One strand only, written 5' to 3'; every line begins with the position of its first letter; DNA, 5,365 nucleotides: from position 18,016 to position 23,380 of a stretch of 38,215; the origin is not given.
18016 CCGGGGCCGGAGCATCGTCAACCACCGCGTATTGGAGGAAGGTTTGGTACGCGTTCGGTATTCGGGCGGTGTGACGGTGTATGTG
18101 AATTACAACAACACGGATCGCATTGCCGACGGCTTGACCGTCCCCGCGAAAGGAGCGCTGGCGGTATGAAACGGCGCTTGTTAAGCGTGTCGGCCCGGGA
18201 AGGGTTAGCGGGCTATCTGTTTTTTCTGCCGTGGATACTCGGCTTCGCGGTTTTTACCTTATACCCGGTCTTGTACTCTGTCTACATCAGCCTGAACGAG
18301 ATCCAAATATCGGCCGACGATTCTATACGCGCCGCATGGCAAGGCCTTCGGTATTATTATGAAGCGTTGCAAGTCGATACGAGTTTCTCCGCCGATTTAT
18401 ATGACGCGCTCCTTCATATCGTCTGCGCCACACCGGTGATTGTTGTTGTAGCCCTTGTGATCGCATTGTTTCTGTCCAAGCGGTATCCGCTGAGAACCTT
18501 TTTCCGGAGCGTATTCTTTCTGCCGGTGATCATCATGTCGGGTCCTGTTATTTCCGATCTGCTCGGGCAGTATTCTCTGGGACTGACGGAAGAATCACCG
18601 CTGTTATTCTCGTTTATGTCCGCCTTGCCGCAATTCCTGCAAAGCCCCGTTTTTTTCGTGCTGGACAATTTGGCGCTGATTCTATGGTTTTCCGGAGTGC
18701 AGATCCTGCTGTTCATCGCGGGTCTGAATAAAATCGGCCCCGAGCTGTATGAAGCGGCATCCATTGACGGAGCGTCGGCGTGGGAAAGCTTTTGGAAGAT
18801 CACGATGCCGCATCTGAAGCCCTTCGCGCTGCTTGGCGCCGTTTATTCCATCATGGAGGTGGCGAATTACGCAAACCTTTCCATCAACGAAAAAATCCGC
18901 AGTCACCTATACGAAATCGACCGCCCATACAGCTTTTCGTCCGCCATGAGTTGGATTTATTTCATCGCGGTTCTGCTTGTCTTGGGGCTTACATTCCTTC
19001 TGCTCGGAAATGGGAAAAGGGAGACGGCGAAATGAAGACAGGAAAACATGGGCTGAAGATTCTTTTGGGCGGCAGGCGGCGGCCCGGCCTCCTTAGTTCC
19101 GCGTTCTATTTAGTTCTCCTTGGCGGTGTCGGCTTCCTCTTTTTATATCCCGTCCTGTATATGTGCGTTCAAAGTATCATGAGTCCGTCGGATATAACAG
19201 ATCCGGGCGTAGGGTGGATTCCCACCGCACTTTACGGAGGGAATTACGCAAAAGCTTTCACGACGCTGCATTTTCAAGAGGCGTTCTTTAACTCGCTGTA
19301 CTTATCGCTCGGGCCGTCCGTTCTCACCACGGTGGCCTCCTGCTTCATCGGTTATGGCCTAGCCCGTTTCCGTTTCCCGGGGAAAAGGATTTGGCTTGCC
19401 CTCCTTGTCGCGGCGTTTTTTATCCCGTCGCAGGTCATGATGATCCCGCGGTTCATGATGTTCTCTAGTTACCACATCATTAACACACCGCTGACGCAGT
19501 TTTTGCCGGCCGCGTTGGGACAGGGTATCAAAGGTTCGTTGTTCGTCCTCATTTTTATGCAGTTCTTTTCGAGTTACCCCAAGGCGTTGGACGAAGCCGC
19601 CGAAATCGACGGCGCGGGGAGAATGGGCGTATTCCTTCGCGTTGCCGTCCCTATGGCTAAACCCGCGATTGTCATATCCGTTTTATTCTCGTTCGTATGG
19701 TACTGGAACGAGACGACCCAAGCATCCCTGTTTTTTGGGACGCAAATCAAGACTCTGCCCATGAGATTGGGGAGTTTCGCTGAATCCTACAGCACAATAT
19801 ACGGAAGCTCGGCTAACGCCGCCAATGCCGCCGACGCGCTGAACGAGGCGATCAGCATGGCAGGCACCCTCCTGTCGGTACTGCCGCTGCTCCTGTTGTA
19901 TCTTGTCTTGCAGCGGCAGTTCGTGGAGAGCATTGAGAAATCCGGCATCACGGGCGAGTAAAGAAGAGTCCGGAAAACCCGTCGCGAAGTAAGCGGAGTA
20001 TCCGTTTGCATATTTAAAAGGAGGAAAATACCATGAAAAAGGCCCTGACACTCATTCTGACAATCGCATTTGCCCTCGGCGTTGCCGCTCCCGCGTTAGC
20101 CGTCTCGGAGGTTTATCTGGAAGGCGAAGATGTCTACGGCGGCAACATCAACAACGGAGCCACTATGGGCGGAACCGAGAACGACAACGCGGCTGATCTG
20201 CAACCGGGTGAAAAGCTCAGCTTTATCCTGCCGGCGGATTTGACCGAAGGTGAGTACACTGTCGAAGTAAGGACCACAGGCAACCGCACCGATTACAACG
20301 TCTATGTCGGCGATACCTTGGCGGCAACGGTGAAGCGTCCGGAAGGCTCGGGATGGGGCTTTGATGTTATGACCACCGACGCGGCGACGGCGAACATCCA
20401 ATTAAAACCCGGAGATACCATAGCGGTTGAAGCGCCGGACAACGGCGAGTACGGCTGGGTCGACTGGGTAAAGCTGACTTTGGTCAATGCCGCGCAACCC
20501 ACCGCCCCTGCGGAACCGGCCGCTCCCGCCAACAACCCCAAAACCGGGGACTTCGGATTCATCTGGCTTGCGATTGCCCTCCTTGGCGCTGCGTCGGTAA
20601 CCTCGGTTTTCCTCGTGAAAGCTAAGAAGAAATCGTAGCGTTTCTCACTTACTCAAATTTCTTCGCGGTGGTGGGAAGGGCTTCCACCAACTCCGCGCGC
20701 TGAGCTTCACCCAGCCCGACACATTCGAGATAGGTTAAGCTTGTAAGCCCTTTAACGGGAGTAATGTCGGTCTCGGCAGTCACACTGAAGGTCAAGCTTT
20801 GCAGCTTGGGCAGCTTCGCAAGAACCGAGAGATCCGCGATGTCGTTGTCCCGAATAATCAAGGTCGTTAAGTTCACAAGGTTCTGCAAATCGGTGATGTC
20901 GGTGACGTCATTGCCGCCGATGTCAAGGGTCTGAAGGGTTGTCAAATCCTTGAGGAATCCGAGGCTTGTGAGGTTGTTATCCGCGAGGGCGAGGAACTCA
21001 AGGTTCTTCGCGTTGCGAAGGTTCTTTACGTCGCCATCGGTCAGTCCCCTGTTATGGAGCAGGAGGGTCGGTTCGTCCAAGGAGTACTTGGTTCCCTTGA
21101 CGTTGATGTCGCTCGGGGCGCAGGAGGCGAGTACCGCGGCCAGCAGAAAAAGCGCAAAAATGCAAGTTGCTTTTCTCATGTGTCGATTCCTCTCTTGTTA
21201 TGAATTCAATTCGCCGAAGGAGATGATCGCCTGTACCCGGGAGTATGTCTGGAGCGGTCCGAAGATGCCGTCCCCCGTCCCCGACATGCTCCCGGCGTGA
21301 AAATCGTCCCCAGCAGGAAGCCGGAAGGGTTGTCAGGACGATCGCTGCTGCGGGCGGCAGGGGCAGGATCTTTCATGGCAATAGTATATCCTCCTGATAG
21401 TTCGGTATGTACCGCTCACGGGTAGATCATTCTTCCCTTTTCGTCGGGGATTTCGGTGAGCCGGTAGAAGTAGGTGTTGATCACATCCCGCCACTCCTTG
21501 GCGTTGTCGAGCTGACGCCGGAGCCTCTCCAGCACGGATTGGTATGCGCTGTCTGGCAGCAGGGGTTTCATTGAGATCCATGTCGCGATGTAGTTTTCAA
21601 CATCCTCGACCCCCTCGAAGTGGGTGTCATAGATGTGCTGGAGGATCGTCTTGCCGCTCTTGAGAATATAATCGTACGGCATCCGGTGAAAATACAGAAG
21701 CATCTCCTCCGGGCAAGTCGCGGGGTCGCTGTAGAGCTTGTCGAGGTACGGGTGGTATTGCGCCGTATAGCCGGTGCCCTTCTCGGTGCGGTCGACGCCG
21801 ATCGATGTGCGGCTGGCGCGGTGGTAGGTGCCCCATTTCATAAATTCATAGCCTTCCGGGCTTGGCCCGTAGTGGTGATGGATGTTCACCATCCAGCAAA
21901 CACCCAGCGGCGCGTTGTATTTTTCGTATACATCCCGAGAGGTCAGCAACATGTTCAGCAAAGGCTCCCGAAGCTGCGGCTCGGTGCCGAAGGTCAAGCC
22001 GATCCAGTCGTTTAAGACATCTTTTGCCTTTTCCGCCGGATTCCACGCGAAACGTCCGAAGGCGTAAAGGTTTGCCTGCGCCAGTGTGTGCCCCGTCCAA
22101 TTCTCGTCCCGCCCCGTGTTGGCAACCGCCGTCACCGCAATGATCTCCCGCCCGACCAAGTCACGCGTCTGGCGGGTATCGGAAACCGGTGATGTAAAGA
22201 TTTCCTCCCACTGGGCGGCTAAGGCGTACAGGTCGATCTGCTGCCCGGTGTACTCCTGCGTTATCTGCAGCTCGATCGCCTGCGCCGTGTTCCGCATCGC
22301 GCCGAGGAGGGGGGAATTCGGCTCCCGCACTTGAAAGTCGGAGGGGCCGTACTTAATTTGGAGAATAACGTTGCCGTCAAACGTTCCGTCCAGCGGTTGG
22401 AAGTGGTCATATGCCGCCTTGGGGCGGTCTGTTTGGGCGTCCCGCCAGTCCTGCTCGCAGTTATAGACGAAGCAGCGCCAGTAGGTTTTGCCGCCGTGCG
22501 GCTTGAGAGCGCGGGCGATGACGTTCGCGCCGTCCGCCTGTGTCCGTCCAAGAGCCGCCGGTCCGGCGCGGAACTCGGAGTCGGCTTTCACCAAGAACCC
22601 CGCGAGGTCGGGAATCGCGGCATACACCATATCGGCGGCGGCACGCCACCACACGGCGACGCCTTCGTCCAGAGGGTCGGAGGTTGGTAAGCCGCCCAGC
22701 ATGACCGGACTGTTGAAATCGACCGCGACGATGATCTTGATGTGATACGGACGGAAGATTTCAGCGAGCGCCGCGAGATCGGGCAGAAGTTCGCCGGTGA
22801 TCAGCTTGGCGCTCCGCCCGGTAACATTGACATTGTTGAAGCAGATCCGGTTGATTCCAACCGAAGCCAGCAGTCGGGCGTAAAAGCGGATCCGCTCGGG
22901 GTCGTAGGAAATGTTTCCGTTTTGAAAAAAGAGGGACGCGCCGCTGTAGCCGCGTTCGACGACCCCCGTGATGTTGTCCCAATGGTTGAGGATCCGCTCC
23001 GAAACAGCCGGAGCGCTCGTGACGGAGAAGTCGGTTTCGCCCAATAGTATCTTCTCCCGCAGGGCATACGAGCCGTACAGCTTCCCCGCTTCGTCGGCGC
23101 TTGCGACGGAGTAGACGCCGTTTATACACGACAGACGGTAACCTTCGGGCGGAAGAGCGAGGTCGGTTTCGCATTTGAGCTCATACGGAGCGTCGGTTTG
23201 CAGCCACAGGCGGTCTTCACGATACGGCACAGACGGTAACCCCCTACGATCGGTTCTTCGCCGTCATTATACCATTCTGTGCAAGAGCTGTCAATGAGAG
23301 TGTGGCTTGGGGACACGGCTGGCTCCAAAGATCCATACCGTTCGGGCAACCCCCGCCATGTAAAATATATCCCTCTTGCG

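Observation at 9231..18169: Unassigned surface module (giant CBM-SBP, two permeases, NHL/TPR/Yip1 membrane protein, DUF5696-like exoprotein) embedded in an alpha-glucan operon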

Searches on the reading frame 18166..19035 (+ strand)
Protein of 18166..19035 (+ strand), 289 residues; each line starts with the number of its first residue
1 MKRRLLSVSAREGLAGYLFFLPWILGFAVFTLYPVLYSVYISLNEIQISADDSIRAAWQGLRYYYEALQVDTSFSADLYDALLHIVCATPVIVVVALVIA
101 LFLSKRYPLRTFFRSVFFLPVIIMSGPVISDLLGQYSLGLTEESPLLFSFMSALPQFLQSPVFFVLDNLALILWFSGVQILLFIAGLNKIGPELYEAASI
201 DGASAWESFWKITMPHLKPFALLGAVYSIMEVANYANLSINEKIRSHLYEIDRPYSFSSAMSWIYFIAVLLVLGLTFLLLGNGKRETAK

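Call 4: search_protein_families(library=pfam, proteins=[window:18166-19035:+], max_evalue=0.01)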
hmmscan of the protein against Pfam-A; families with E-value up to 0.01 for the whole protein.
window:18166-19035:+ (289 aa): 1 family
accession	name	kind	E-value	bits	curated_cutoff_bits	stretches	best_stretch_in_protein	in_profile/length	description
PF00528.27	BPD_transp_1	-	2.5e-07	31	26.4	1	79-279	20-171/184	Binding-protein-dependent transport system inner membrane component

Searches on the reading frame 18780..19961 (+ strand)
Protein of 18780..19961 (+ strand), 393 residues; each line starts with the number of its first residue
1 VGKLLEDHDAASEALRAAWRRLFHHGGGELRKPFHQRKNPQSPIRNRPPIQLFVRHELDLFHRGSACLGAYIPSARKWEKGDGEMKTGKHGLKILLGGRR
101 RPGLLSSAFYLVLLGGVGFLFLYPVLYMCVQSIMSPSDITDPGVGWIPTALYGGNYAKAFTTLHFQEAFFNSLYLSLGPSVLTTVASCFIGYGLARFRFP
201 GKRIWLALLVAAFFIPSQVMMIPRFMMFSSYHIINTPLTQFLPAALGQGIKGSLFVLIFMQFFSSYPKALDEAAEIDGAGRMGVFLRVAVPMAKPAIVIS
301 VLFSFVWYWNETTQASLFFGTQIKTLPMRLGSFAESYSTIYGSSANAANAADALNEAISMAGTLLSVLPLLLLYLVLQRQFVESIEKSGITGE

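Call 4: search_protein_families(library=pfam, proteins=[window:18780-19961:+], max_evalue=0.01)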
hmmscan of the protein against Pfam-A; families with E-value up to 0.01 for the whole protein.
window:18780-19961:+ (393 aa): 1 family
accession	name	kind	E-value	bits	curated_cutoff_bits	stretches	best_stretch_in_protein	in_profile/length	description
PF00528.27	BPD_transp_1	-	3.2e-15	56.8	26.4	1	189-384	3-181/184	Binding-protein-dependent transport system inner membrane component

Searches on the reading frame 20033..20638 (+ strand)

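Call 38: search_protein_families(library=pfam, proteins=[window:20033-20638:+], max_evalue=0.001)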
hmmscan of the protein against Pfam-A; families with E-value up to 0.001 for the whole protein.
window:20033-20638:+ (201 aa): 1 family
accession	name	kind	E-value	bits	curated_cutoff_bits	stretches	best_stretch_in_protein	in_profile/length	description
PF14734.12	DUF4469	-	0.00031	21.1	22.6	1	60-85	64-89/101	Domain of unknown function (DUF4469) with IG-like fold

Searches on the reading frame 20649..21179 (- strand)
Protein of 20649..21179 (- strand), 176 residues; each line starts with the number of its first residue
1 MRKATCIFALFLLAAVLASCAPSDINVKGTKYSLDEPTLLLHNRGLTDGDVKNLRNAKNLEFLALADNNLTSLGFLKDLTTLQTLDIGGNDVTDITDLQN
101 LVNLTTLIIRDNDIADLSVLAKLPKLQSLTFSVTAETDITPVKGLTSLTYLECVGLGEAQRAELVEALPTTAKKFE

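Call 38: search_protein_families(library=pfam, proteins=[window:20649-21179:-], max_evalue=0.001)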
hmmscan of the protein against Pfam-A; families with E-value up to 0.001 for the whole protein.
window:20649-21179:- (176 aa): 5 families
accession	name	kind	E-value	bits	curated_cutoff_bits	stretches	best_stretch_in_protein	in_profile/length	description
PF12799.13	LRR_4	-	8.5e-15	54.9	27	2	58-100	1-44/44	Leucine Rich repeats (2 copies)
PF13855.12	LRR_8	-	7.3e-07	29.3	27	0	39-91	6-60/61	Leucine rich repeat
PF23598.1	LRR_14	-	1.9e-06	27.3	40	1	47-154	36-144/353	Leucine-rich repeat region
PF13516.12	LRR_6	-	2.2e-05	24.6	23.4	0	80-94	3-17/24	Leucine Rich repeat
PF14580.12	LRR_9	-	0.00019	21.5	30.5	0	60-131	44-117/175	Leucine-rich repeat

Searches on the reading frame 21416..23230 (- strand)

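Call 38: search_protein_families(library=pfam, proteins=[window:21416-23230:-], max_evalue=0.001)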
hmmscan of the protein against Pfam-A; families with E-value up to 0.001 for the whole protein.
window:21416-23230:- (604 aa): 2 families
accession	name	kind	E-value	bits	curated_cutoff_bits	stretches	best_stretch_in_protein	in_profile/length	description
PF07488.18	Glyco_hydro_67M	-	1.3e-123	412.6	23.5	1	67-378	10-326/326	Glycosyl hydrolase family 67 middle domain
PF07477.17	Glyco_hydro_67C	-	1.9e-91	306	27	1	379-600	1-222/223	Glycosyl hydrolase family 67 C-terminus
